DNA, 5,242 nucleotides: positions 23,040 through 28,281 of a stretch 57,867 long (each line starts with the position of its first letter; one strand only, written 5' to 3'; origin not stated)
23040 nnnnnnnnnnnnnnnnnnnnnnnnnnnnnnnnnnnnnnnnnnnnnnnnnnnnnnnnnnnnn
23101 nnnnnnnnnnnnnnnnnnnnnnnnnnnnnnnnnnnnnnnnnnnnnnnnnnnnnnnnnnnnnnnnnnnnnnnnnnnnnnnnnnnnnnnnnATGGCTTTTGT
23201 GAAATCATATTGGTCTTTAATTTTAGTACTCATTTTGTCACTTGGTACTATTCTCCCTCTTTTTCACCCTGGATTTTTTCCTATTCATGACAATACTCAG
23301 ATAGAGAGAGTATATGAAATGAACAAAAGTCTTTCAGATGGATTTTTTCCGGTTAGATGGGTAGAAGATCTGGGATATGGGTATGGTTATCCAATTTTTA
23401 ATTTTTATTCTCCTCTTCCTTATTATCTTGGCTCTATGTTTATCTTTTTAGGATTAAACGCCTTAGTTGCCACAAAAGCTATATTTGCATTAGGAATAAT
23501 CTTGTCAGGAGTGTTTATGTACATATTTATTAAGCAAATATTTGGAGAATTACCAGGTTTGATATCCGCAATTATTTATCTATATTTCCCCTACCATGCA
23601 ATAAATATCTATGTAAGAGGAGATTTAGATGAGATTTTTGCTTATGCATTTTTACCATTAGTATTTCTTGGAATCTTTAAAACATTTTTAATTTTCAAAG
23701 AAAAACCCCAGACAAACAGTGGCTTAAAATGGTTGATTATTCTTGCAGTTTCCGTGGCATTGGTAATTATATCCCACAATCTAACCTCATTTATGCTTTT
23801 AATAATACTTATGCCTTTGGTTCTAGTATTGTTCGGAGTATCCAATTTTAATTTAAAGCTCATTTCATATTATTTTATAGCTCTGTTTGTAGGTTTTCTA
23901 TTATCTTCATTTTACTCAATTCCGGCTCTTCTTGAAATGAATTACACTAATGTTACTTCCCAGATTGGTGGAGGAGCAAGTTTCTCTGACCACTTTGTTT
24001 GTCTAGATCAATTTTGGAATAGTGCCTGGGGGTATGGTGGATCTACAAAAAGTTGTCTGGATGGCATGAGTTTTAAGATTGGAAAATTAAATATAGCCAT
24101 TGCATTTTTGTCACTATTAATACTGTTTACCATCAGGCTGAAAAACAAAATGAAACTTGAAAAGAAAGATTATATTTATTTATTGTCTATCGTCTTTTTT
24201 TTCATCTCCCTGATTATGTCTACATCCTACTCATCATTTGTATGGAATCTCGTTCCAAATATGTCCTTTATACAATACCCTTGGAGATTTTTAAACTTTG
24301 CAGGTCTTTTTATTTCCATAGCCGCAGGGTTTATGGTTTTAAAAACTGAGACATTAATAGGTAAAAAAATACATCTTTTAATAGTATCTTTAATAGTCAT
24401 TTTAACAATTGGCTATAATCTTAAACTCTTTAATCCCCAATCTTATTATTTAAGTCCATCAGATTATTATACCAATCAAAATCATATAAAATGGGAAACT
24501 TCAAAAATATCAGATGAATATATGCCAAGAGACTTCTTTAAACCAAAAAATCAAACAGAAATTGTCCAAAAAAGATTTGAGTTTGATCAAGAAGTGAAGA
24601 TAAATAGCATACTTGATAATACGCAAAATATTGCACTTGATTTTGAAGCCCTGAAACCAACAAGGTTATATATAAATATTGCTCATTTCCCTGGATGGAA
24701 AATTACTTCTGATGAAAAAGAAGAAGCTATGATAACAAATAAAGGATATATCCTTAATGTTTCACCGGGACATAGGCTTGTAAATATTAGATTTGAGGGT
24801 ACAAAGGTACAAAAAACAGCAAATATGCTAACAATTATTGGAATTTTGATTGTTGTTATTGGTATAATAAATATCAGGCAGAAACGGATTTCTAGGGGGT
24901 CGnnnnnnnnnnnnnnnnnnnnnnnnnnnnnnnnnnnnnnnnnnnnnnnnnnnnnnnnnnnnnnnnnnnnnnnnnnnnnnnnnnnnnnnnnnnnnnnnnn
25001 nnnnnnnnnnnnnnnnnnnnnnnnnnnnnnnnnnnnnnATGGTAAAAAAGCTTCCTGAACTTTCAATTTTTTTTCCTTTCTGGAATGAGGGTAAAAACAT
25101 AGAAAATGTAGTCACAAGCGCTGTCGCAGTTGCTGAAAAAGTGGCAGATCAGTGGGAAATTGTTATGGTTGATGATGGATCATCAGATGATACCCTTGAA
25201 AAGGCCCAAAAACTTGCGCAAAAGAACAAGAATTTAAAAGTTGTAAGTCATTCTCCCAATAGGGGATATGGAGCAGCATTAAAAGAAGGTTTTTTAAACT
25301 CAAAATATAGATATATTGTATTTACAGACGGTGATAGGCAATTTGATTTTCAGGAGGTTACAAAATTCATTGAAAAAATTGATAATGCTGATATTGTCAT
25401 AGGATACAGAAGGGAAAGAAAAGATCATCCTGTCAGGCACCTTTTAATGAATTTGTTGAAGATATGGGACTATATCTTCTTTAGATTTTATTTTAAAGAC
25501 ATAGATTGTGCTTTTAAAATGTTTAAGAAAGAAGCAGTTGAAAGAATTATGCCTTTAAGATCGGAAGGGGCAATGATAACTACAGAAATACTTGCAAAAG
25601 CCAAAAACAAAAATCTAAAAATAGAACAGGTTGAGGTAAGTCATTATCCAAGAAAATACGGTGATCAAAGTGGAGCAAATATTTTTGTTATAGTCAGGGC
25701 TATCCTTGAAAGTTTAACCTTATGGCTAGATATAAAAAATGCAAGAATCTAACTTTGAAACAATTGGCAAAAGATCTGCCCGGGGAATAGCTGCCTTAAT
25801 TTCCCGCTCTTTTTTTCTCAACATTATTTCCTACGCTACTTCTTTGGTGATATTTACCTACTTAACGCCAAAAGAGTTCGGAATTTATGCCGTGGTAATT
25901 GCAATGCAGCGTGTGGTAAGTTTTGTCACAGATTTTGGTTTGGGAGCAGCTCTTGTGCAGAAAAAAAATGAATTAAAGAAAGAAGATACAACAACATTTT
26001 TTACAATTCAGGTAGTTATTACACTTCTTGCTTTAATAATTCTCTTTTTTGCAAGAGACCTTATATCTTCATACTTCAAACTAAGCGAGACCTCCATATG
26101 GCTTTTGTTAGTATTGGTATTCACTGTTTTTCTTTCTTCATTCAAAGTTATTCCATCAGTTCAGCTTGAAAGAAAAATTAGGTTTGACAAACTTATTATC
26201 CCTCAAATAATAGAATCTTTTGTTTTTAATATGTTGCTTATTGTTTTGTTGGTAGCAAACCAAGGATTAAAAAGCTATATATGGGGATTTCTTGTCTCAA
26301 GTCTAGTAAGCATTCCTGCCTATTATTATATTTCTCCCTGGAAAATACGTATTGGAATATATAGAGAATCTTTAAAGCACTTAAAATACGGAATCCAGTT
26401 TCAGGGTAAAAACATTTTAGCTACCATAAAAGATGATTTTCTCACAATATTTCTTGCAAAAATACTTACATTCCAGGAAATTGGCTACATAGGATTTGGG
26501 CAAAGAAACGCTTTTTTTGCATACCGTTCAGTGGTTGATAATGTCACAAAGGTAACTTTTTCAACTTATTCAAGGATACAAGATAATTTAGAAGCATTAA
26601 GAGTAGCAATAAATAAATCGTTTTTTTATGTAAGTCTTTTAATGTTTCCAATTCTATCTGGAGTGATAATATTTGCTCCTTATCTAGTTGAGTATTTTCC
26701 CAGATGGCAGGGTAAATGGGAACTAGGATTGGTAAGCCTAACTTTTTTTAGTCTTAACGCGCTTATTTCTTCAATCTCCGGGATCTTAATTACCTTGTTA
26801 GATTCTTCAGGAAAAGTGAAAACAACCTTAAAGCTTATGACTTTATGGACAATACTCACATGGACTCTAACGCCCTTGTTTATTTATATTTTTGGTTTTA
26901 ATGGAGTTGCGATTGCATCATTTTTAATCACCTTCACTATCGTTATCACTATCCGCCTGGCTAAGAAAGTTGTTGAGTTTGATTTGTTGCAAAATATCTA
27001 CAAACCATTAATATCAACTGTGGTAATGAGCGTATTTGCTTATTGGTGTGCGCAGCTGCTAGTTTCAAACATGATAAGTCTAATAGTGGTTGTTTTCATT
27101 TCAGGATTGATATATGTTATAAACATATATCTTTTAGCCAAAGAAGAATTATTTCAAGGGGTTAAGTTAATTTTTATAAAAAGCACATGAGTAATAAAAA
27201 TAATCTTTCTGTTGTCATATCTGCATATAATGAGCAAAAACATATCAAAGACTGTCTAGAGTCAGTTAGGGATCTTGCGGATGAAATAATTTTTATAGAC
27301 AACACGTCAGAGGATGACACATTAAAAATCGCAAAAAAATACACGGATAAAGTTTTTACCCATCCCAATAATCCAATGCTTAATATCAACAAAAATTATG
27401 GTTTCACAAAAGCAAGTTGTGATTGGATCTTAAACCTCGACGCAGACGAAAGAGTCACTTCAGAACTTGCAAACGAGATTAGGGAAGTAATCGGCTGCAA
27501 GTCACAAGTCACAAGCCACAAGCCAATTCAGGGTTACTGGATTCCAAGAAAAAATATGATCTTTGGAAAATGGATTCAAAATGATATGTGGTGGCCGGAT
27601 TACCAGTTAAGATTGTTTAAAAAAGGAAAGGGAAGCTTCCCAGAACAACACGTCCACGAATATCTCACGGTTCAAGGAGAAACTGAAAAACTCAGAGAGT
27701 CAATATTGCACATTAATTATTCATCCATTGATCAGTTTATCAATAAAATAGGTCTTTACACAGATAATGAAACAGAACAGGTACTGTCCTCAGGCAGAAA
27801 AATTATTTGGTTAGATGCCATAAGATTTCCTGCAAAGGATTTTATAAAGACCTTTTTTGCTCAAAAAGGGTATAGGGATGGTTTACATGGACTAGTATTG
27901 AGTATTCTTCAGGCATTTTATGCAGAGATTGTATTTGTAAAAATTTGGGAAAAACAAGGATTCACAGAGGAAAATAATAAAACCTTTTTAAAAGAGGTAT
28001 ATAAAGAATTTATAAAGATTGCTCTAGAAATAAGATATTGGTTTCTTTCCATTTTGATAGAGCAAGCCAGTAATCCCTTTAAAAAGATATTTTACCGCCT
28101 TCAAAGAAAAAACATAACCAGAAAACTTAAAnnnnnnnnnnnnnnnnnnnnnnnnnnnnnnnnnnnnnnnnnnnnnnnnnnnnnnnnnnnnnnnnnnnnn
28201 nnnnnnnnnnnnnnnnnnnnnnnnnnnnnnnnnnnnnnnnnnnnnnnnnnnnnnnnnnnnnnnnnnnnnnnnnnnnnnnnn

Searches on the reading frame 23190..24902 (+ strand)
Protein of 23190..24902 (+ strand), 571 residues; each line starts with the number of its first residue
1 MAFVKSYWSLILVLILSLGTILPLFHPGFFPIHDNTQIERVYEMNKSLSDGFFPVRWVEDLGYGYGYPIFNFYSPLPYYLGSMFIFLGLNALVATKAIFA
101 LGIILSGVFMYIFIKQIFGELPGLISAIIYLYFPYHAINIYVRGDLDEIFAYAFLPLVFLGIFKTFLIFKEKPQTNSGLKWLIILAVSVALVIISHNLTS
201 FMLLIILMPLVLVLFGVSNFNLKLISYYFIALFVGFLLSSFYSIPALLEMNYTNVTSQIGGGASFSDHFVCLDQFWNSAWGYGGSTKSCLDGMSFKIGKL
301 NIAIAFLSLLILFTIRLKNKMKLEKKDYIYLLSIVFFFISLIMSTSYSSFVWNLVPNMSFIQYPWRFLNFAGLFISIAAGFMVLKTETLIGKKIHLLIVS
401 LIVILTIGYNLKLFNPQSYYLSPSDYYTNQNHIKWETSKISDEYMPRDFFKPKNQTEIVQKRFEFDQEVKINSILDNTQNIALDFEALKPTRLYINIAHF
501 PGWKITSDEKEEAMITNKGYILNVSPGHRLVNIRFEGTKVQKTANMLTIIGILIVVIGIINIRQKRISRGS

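Call 28: search_protein_families(library=pfam, proteins=[window:23190-24902:+], max_evalue=0.001)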
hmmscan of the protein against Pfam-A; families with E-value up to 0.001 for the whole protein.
window:23190-24902:+ (571 aa): 1 family
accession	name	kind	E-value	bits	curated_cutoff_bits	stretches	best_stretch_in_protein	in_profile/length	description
PF10131.15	PTPS_related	-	4.4e-12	45.7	26.4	1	70-419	1-312/621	6-pyruvoyl-tetrahydropterin synthase related domain; membrane protein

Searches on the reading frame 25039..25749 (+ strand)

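Call 28: search_protein_families(library=pfam, proteins=[window:25039-25749:+], max_evalue=0.001)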
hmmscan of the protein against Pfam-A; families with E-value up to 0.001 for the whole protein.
window:25039-25749:+ (237 aa): 3 families
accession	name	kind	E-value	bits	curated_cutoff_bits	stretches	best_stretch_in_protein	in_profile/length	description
PF00535.33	Glycos_transf_2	-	5e-27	95.3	23.3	1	9-139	1-130/168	Glycosyl transferase family 2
PF10111.15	Glyco_tranf_2_2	-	2.3e-06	27.7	27.3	1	13-109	5-101/276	Glycosyltransferase like family 2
PF13641.12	Glyco_tranf_2_3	-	5.8e-05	23.7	27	1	6-99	1-96/230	Glycosyltransferase like family 2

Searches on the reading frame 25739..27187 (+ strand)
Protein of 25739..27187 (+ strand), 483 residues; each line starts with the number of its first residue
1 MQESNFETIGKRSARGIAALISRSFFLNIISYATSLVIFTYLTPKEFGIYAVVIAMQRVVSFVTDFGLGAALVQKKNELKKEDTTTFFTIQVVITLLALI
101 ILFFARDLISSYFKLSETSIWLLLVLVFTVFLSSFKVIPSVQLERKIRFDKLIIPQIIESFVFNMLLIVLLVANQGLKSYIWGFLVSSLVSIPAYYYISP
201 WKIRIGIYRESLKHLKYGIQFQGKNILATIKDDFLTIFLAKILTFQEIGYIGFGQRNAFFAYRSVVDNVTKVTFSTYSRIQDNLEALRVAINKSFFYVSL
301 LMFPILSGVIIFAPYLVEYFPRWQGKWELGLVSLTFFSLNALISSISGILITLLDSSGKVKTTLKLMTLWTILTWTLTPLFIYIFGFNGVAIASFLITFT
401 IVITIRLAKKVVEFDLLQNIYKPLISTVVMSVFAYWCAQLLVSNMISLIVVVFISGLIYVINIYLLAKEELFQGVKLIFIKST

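Call 28: search_protein_families(library=pfam, proteins=[window:25739-27187:+], max_evalue=0.001)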
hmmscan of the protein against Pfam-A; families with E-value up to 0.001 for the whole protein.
window:25739-27187:+ (483 aa): 2 families
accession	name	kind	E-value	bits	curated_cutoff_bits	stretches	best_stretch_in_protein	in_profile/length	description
PF13440.11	Polysacc_synt_3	-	1.5e-49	169.3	23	1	42-319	6-282/293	Polysaccharide biosynthesis protein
PF01943.22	Polysacc_synt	-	2.2e-13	50.7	28.2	1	14-250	2-243/274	Polysaccharide biosynthesis protein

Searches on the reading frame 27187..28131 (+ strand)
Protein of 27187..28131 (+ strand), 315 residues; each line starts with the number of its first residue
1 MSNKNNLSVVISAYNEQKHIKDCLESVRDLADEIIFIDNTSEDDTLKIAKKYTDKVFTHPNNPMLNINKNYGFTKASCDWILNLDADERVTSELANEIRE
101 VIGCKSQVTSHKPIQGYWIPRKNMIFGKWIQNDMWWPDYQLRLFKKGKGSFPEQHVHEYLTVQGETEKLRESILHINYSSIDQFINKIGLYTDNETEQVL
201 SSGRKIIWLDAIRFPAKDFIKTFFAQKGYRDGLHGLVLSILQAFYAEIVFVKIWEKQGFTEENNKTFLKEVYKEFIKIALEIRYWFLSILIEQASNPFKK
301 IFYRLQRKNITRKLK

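Call 28: search_protein_families(library=pfam, proteins=[window:27187-28131:+], max_evalue=0.001)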
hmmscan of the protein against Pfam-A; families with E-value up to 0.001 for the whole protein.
window:27187-28131:+ (315 aa): 3 families
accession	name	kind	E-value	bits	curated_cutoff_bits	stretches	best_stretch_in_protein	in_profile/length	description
PF00535.33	Glycos_transf_2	-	3.8e-21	76.2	23.3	1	8-93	1-94/168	Glycosyl transferase family 2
PF13704.12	Glyco_tranf_2_4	-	3.6e-05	24.6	27.5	1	15-100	2-96/98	Glycosyl transferase family 2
PF10111.15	Glyco_tranf_2_2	-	0.00062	19.8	27.3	0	8-102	1-106/276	Glycosyltransferase like family 2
